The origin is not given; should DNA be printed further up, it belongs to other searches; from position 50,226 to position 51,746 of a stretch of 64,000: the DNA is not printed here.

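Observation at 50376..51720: Lower-GC solitary pentapeptide-repeat-TIR fusion gene insulated by an intrinsic terminator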

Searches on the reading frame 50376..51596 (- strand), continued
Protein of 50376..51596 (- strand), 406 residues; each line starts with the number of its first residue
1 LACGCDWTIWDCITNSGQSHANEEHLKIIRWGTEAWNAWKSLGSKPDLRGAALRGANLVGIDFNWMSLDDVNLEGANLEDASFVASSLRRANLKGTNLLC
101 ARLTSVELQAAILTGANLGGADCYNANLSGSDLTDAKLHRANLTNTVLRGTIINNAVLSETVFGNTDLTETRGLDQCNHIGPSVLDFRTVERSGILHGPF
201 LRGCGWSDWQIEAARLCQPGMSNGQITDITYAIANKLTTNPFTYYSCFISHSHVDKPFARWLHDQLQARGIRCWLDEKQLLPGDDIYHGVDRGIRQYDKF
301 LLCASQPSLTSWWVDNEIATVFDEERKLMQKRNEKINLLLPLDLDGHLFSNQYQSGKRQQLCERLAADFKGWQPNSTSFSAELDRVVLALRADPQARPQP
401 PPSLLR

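Call 39: search_protein_families(library=pfam, proteins=[L023:9254-13087:+, L036:3875-5209:+, L037:4605-5846:-, L072:1360-4191:+, L058:6414-6953:+, L051:2240-5527:+, L037:718-2457:+, L043:2445-3467:+], max_evalue=0.001)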
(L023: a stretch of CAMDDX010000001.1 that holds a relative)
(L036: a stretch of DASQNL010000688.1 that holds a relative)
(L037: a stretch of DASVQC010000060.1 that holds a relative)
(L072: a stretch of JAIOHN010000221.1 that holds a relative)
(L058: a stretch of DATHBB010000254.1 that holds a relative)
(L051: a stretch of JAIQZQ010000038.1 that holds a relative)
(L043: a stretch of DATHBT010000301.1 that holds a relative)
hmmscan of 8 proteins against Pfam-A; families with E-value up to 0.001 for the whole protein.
L023:9254-13087:+ (1278 aa): 3 families
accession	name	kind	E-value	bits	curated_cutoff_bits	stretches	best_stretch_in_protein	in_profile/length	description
PF00805.28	Pentapeptide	-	6.7e-41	137.9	20.2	5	678-716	1-39/40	Pentapeptide repeats (8 copies)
PF13599.13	Pentapeptide_4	-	9.9e-22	77.2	38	1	643-715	7-78/78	Pentapeptide repeat region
PF13576.12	Pentapeptide_3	-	1e-12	48.5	27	0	684-721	5-44/48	Pentapeptide repeats (9 copies)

L036:3875-5209:+ (444 aa): 0 families

L037:4605-5846:- (413 aa): 1 family
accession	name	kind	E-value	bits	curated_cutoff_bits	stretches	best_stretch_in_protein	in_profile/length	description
PF06245.16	DUF1015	-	4.6e-103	345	25.8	1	4-308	1-311/325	Protein of unknown function (DUF1015)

L072:1360-4191:+ (943 aa): 12 families
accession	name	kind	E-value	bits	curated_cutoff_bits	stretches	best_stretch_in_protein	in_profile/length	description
PF00989.32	PAS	-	9.9e-46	154.8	22.6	3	143-242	2-101/113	PAS fold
PF13426.13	PAS_9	-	6e-41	139.3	27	3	593-698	1-103/103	PAS domain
PF08448.16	PAS_4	-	5.5e-28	97.8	23.1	3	149-258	2-110/110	PAS fold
PF02518.31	HATPase_c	-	1e-26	94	26.4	1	833-940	2-109/111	Histidine kinase-, DNA gyrase B-, and HSP90-like ATPase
PF08447.18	PAS_3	-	6.9e-25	87.6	25.6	1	165-235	2-73/89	PAS fold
PF13188.13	PAS_8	-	4.5e-20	71.2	21.8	2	142-196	1-55/65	PAS domain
PF00072.30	Response_reg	-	1.1e-14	55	30.2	1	7-116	1-109/111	Response regulator receiver domain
PF00512.31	HisKA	-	1.9e-14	53.9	26.9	1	720-786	2-65/66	His Kinase A (phospho-acceptor) domain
PF13185.12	GAF_2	-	1.4e-09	38.7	28.6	1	286-427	4-136/136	GAF domain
PF24820.1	Diguanyl_cycl_sensor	-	1.5e-08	35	28.1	1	590-690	3-105/109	Diguanylate cyclase-like sensor domain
PF01590.32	GAF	-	7.1e-08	33.5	22.4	1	287-426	3-133/133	GAF domain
PF14598.12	PAS_11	-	1.9e-06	28.2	25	0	599-646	8-53/109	PAS domain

L058:6414-6953:+ (180 aa): 1 family
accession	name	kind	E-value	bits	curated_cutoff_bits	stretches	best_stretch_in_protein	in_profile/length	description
PF01329.24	Pterin_4a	-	7e-24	84.2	26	1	101-180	2-81/91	Pterin 4 alpha carbinolamine dehydratase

L051:2240-5527:+ (1095 aa): 18 families
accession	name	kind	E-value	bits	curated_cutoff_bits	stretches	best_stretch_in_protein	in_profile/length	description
PF13424.12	TPR_12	-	6e-192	622.8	30.1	12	247-313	7-73/77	Tetratricopeptide repeat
PF13374.12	TPR_10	-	3.4e-152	491.2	27.5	11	242-283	1-42/42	Tetratricopeptide repeat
PF24885.1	TPR_NPHP3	-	2.9e-71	240.1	100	6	225-315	123-213/239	Nephrocystin-3 TPR domain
PF00515.34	TPR_1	-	2.6e-64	211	27.8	6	456-485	4-33/34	Tetratricopeptide repeat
PF13176.12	TPR_7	-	4.2e-64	207.6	27.9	4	456-487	2-33/36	Tetratricopeptide repeat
PF07719.23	TPR_2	-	1.9e-55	180.9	27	2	456-484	4-32/34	Tetratricopeptide repeat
PF12770.12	CHAT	-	3.7e-55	187.8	24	1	776-1095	7-289/289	CHAT domain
PF13181.12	TPR_8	-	1e-44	147.3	25.7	0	287-315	3-31/34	Tetratricopeptide repeat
PF13432.12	TPR_16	-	1.6e-34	118.4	32.7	5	416-483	2-61/65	Tetratricopeptide repeat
PF17874.7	TPR_MalT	-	2.9e-30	106.1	45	4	378-572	10-196/336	MalT-like TPR region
PF14559.12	TPR_19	-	7.1e-27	94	25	0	256-311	4-51/68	Tetratricopeptide repeat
PF13431.12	TPR_17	-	3.3e-23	80.4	24.4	0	490-516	8-34/34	Tetratricopeptide repeat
PF13428.12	TPR_14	-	1.4e-22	78.3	23.5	0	459-484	7-32/44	Tetratricopeptide repeat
PF07721.20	TPR_4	-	8.3e-10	38.8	27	0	80-97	6-23/26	Tetratricopeptide repeat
PF13414.12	TPR_11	-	2.6e-09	37.1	26.8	0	292-315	1-24/42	TPR repeat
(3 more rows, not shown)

L037:718-2457:+ (579 aa): 0 families

L043:2445-3467:+ (340 aa): 0 families

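Call 42: fold_search(model_id=the predicted structure, library=pdb)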
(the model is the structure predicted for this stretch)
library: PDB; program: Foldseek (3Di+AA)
matches with E <= 10: 748; with E <= 0.001: 64
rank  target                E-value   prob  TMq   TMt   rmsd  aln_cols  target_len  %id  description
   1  5dqa_C                2.2e-11  1.00  0.24  0.42   8.9       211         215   26  t3284 loop variant of beta1 (released 2016-08-31)
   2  2j8k                  7.9e-11  1.00  0.24  0.52  10.9       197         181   29  Structure of the fusion of NP275 and NP276, pentapeptide repeat proteins from Nostoc punctiforme (released 2006-12-07)
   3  5dqa_A                8.8e-11  1.00  0.24  0.41   9.5       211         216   26  t3284 loop variant of beta1 (released 2016-08-31)
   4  4yei_A                8.8e-11  1.00  0.23  0.40   9.0       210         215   26  Beta1mut synthetic solenoid protein (released 2016-03-09)
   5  4ycq                  1.1e-10  1.00  0.27  0.53   7.2       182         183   32  Beta1 synthetic solenoid protein (released 2016-03-09)
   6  4yc5                  1.9e-10  1.00  0.23  0.40   9.6       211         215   25  Beta1 synthetic solenoid protein (released 2016-03-09)
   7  5di5                  2.7e-10  1.00  0.22  0.41   8.4       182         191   27  beta1 t801 loop variant in P3221 (released 2016-08-31)
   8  5dns_A                3.0e-10  1.00  0.23  0.40  10.2       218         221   26  t1428 loop variant in P3221 (released 2016-09-28)
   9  3du1                  3.7e-10  1.00  0.21  0.31   9.1       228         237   19  The 2.0 Angstrom Resolution Crystal Structure of HetL, a Pentapeptide Repeat Protein involved in Heterocyst Differentiat (released 2008-11-11)
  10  5dn0                  1.5e-09  1.00  0.25  0.43  10.9       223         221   22  t1555 loop variant (released 2016-08-31)
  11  5dns_B                5.5e-09  1.00  0.25  0.47   7.4       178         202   29  t1428 loop variant in P3221 (released 2016-09-28)
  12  4yfo                  6.5e-09  1.00  0.23  0.37  10.1       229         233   23  beta1_ex1 (released 2016-03-16)
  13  5dra                  2.5e-08  1.00  0.21  0.39   8.8       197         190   25  t3284 loop variant of beta1 (released 2016-08-31)
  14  2xtx_B                7.8e-08  1.00  0.33  0.60   4.5       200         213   20  Structure of QnrB1 (M102R-Trypsin Treated), a plasmid-mediated fluoroquinolone resistance protein (released 2010-10-20)
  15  2xtx_A                1.1e-07  1.00  0.31  0.59   4.6       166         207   22  Structure of QnrB1 (M102R-Trypsin Treated), a plasmid-mediated fluoroquinolone resistance protein (released 2010-10-20)
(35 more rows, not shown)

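Call 63: search_protein_families(library=ncbifam, proteins=[window:50376-51596:-], max_evalue=0.01)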
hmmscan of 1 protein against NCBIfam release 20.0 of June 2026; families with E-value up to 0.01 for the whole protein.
window:50376-51596:- (406 aa): 19 families
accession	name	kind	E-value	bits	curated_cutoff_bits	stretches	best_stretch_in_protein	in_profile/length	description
NF052603.1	penta_Alr5209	equivalog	3.1e-19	69.2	125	2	96-170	18-92/113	Alr5209 family pentapeptide repeat protein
NF047416.1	penta_HetL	equivalog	7.4e-17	61.5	260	1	62-172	14-129/218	heterocyst differentiation pentapeptide repeat protein HetL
NF011744.0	PRK15197.1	equivalog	2.2e-15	56.6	274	1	57-172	155-271/291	SPI-2 type III secretion system effector PipB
NF011743.0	PRK15196.1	equivalog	1.7e-13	50.2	354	1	52-171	178-327/350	type III secretion system effector PipB2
NF033086.2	penta_rpt_Qnr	equivalog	4.8e-08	33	240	1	58-218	12-175/211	Qnr family pentapeptide repeat protein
NF012152.0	penta_rpt_QnrC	exception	9.6e-08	32.3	500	1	55-160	15-121/221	QnrC family quinolone resistance pentapeptide repeat protein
NF000071.4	penta_rpt_QnrA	exception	2.5e-07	30.7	450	1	49-179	19-139/218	QnrA family quinolone resistance pentapeptide repeat protein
NF042941.1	Retron_TIR_antiphage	equivalog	3.3e-07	29.4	600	1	239-325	334-421/464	TIR domain-containing anti-phage reverse transcriptase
NF000056.3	penta_rpt_QnrS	exception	3.6e-07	30.1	460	1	61-178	21-138/218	QnrS family quinolone resistance pentapeptide repeat protein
NF000349.1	mfpA_AE000516.2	equivalog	5.1e-07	29.7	360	2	81-168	57-144/183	pentapeptide repeat protein MfpA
NF011904.1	PRK15377.1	subfamily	9.3e-06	24.3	500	1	44-169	17-136/606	type III secretion system effector HECT-type E3 ubiquitin transferase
NF012151.0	penta_rpt_QnrAS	exception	1.6e-05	25.1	490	1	55-194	56-196/218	QnrAS family quinolone resistance pentapeptide repeat protein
NF038182.1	penta_rpt_SmQnr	exception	0.00011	22.1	460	0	49-103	143-197/215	SmQnr family pentapeptide repeat protein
NF000421.1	penta_rpt_QnrVC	exception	0.00014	21.9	460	1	70-158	30-119/218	QnrVC family quinolone resistance pentapeptide repeat protein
NF000420.1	penta_rpt_QnrB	exception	0.00032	20.7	460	1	47-166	29-150/214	QnrB family quinolone resistance pentapeptide repeat protein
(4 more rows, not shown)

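Call 68: search_protein_families(library=pfam, alignment_id=A7, max_evalue=0.00001)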
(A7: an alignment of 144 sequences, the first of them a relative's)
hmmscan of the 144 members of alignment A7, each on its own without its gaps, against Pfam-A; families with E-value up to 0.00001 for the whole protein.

A. member 1, L009:3277-5496:- (739 aa): 1 family
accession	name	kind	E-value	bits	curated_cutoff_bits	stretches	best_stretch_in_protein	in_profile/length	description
PF12770.12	CHAT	-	6e-07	29.6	24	1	602-713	127-254/289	CHAT domain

B. families by the number of members that match (of 144 scanned): 132 families (the first 25 are shown)
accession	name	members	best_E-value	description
PF00805.28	Pentapeptide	6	2.3e-60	Pentapeptide repeats (8 copies)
PF13599.13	Pentapeptide_4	5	3.4e-21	Pentapeptide repeat region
PF06245.16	DUF1015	4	1.7e-103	Protein of unknown function (DUF1015)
PF13576.12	Pentapeptide_3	4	2.9e-15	Pentapeptide repeats (9 copies)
PF01609.27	DDE_Tnp_1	3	2.4e-18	Transposase DDE domain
PF00589.27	Phage_integrase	3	8.8e-16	Phage integrase family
PF13361.12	UvrD_C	2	5.3e-35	UvrD-like helicase C-terminal domain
PF00580.27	UvrD-helicase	2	3.1e-34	UvrD/REP helicase N-terminal domain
PF13245.12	AAA_19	2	5.5e-17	AAA domain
PF13676.11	TIR_2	2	7.2e-12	TIR domain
PF13801.11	Metal_resist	2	5.8e-09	Heavy-metal resistance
PF13102.12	Phage_int_SAM_5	2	8.8e-06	Phage integrase SAM-like domain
PF08497.15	Radical_SAM_N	1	3.4e-123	Radical SAM N-terminal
PF02786.22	CPSase_L_D2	1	2.7e-111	Carbamoyl-phosphate synthase L chain, ATP binding domain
PF00365.25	PFK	1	6.5e-99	Phosphofructokinase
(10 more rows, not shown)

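Call 69: search_protein_families(library=padloc, alignment_id=A7, max_evalue=0.00001)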
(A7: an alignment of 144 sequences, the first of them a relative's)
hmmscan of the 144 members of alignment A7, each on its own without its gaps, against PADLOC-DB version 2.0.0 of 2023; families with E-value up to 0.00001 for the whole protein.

A. member 1, L009:3277-5496:- (739 aa): 1 family
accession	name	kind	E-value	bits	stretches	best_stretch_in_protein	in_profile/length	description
PDLC02988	chat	-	3.6e-12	44.2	1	588-726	38-158/455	-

B. families by the number of members that match (of 144 scanned): 193 families (the first 25 are shown)
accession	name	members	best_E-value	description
PDLC00114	GajB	2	1.1e-59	UrvD helicase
PDLC00117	GajB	2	5.2e-49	UrvD helicase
PDLC03802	RTasHel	2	1.8e-48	DRT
PDLC00132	GajB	2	3.7e-46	UrvD helicase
PDLC00130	GajB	2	9.8e-35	UrvD helicase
PDLC00127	GajB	2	1.7e-34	UrvD helicase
PDLC00123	GajB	2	1.2e-32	UrvD helicase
PDLC00103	GajB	2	2.6e-32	UrvD helicase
PDLC00112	GajB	2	6.1e-30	UrvD helicase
PDLC00104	GajB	2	1.7e-27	UrvD helicase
PDLC00136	GajB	2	6.4e-27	UrvD helicase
PDLC00122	GajB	2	1.4e-26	UrvD helicase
PDLC00119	GajB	2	2.5e-26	UrvD helicase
PDLC00144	GajB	2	1.9e-25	UrvD helicase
PDLC00129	GajB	2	1.9e-25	UrvD helicase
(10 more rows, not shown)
